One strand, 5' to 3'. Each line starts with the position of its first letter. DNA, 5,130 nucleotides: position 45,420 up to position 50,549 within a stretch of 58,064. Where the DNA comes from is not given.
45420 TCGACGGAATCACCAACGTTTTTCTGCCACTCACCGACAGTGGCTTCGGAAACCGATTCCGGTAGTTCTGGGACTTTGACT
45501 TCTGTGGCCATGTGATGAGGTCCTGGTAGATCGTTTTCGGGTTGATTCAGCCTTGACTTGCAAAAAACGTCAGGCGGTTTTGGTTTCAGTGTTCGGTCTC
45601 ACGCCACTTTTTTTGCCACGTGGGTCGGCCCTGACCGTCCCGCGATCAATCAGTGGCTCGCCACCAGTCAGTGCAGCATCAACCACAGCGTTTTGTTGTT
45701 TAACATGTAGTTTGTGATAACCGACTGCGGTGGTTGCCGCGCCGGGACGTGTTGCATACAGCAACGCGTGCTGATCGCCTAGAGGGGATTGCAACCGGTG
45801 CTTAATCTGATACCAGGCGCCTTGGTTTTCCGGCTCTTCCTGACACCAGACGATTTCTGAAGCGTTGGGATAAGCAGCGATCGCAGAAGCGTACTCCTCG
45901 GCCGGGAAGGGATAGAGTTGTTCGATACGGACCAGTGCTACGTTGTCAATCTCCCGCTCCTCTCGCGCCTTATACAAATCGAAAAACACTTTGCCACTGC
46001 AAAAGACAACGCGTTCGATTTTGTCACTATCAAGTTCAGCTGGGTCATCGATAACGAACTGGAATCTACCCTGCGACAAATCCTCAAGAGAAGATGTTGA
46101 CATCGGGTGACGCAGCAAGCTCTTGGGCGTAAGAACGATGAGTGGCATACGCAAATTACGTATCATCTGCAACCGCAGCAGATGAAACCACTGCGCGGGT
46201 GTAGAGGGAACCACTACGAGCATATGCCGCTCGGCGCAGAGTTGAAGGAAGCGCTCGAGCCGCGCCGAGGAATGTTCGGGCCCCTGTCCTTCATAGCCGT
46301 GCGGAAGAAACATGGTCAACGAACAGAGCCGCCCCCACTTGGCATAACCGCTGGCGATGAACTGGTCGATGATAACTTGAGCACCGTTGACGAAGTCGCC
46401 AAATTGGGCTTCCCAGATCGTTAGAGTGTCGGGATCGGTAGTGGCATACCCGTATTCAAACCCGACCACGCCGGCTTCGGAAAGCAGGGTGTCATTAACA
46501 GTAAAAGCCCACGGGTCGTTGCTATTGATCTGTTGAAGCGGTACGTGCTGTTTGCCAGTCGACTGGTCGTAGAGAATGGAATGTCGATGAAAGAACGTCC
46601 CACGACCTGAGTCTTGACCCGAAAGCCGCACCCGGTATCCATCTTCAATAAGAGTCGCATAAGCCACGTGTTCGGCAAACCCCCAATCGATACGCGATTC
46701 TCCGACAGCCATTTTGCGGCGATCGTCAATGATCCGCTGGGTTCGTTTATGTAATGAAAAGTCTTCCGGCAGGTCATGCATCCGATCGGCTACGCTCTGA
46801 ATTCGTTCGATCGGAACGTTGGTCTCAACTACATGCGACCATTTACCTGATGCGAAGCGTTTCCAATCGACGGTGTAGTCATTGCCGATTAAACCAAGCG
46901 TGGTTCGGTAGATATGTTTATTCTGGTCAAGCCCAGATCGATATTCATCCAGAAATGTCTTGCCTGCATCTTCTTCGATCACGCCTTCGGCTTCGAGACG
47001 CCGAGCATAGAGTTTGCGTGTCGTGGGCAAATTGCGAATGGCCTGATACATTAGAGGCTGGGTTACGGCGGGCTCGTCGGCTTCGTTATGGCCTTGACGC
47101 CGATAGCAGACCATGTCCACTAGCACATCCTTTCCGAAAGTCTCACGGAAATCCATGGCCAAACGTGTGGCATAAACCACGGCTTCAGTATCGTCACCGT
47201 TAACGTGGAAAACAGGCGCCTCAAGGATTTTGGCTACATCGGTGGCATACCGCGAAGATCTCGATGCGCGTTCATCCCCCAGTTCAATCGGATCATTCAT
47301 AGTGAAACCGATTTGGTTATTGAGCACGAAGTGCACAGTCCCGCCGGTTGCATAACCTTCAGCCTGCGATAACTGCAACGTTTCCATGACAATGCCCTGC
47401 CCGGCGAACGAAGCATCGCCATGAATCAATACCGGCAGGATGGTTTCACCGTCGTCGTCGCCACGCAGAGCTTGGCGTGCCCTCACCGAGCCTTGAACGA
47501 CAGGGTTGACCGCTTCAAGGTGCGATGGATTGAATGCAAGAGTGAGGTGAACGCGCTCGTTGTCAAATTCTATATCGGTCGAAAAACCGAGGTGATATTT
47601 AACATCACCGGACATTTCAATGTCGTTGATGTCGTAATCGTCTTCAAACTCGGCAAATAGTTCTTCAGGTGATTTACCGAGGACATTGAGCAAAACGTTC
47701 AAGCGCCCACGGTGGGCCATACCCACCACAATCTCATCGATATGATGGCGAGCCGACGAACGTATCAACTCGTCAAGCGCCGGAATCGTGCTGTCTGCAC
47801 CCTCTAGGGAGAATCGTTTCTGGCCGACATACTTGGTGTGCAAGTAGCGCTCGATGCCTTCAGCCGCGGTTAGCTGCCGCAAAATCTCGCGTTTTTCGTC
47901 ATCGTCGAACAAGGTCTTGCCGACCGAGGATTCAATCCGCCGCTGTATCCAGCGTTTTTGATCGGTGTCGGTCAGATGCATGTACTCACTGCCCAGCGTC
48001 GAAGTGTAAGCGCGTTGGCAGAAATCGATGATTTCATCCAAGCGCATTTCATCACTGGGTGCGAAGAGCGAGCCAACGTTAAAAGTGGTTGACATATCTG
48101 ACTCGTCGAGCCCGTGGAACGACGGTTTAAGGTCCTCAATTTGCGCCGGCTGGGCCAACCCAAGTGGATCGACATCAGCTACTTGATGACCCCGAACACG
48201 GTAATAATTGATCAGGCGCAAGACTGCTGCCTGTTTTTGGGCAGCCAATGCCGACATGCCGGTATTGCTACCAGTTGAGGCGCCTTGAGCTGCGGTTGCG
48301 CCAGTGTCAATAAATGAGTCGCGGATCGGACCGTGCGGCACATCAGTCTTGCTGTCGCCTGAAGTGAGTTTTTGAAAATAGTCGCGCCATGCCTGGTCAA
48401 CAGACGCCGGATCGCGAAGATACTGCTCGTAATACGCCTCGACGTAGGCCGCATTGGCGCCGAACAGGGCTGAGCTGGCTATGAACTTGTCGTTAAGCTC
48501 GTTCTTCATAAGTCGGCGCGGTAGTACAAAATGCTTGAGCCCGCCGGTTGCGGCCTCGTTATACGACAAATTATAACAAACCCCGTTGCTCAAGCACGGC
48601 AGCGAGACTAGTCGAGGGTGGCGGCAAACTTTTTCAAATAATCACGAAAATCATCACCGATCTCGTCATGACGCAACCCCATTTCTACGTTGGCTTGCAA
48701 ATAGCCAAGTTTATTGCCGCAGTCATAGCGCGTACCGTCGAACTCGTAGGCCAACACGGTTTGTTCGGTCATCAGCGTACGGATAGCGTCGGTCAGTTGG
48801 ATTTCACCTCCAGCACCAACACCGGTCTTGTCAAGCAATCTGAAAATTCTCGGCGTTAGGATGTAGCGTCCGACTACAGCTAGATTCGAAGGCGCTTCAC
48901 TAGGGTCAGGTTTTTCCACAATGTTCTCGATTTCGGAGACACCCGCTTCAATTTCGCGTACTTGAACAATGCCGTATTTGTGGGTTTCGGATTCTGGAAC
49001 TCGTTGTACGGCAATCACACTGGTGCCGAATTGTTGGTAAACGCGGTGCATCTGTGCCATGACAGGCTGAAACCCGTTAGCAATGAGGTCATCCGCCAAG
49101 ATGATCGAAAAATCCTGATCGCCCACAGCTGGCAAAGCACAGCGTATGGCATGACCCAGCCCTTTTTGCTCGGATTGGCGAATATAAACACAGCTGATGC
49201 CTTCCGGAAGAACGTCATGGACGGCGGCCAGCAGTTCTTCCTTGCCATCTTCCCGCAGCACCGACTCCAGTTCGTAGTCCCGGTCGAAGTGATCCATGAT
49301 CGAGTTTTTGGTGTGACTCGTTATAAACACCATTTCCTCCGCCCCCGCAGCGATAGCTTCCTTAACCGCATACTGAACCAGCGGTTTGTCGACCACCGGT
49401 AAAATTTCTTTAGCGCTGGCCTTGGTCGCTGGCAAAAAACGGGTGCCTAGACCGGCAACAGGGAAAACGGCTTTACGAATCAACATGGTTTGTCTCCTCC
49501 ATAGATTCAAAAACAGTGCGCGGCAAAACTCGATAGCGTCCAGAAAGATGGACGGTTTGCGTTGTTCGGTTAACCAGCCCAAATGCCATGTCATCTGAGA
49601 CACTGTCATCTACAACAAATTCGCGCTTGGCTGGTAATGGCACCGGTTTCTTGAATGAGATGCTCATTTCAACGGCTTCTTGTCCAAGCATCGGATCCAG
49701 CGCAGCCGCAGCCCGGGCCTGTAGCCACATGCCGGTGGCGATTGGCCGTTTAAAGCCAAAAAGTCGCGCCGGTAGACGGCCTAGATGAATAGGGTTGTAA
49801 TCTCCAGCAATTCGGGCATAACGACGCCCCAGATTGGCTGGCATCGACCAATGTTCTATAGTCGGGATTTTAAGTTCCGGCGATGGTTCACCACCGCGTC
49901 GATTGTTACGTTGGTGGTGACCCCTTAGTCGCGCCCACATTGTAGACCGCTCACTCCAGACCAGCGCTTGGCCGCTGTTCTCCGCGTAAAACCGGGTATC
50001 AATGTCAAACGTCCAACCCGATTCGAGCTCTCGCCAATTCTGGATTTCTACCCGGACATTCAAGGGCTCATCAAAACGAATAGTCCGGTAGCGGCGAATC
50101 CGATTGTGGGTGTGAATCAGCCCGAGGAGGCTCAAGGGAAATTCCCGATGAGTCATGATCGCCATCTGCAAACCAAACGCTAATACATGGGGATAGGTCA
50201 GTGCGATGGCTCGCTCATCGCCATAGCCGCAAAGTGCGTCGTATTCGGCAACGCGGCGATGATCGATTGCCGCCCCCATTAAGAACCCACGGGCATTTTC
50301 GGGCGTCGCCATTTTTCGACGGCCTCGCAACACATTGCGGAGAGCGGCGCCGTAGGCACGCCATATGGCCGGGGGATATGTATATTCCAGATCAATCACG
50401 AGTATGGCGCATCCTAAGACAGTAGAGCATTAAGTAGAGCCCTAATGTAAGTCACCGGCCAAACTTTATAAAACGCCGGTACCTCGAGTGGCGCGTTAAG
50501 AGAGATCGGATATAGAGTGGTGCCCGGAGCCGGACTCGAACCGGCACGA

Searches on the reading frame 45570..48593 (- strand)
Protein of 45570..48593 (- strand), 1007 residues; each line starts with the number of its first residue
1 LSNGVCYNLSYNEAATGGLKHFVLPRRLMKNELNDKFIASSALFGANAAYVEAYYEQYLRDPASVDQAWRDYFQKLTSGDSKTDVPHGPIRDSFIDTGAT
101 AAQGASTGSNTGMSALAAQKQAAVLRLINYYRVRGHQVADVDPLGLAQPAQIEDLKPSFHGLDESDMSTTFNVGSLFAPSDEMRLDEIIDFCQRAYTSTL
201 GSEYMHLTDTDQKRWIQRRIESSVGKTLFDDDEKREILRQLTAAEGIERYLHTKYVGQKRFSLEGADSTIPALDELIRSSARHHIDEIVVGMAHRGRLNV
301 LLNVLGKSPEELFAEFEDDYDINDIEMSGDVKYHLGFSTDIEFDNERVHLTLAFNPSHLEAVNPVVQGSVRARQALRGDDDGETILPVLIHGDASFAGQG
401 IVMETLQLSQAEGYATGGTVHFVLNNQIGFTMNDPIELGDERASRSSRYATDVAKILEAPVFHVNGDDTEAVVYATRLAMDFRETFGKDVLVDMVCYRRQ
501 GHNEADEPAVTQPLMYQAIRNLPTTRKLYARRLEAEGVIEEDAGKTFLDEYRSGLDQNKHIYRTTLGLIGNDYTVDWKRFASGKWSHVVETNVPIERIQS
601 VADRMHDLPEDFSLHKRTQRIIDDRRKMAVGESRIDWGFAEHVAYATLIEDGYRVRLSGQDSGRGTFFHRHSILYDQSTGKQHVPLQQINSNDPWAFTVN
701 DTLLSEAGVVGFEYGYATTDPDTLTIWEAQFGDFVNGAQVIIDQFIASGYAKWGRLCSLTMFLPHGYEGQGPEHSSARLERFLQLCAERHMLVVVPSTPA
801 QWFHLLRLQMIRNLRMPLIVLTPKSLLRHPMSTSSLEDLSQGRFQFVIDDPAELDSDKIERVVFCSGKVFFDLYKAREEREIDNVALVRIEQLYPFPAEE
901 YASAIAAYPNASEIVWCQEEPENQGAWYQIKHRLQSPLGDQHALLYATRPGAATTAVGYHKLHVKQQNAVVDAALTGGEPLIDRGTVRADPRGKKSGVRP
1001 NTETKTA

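Call 11: search_protein_families(library=pfam, proteins=[window:45570-48593:-])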
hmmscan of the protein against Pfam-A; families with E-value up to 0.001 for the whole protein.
window:45570-48593:- (1007 aa): 4 families
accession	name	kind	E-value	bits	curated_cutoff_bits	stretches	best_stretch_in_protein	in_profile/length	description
PF16870.10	OxoGdeHyase_C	-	2.1e-49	167.6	27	1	833-975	1-151/151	2-oxoglutarate dehydrogenase C-terminal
PF00676.26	E1_dh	-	1.4e-46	159.3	22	1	246-553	8-282/300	Dehydrogenase E1 component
PF02779.29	Transket_pyr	-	2.5e-46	157.9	27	1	635-828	3-173/174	Transketolase, pyrimidine binding domain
PF16078.10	2-oxogl_dehyd_N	-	7e-17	61.1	27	1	40-79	1-40/41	2-oxoglutarate dehydrogenase N-terminus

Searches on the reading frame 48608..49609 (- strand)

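Call 11: search_protein_families(library=pfam, proteins=[window:48608-49609:-])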
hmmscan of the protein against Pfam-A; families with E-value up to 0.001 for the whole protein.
window:48608-49609:- (333 aa): 2 families
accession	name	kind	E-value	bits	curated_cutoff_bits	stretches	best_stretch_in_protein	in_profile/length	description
PF00483.29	NTP_transferase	-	1.1e-29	104.2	21.2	1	51-308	6-240/245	Nucleotidyl transferase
PF12804.13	NTP_transf_3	-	4.9e-05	24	27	1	51-176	5-97/160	MobA-like NTP transferase domain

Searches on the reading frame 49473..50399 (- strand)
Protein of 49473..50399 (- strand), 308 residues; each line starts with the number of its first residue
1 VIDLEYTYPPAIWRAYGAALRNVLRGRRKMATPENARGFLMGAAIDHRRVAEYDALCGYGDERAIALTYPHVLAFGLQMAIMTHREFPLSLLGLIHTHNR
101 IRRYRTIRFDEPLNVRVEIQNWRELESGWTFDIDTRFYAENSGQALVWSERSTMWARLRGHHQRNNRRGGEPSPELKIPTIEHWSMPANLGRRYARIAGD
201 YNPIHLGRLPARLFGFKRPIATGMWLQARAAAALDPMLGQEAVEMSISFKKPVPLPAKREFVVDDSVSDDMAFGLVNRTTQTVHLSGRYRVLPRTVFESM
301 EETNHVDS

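Call 47: search_protein_families(library=pfam, proteins=[window:49473-50399:-], max_evalue=0.01)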
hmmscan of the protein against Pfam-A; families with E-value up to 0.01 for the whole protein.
window:49473-50399:- (308 aa): 2 families
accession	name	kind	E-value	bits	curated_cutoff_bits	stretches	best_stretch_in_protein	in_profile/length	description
PF01575.25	MaoC_dehydratas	-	2e-10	40.7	27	1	192-258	24-94/123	MaoC like domain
PF13452.11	FAS1_DH_region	-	0.0012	19.4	22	0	65-128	49-110/132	FAS1-like, dehydratase domain region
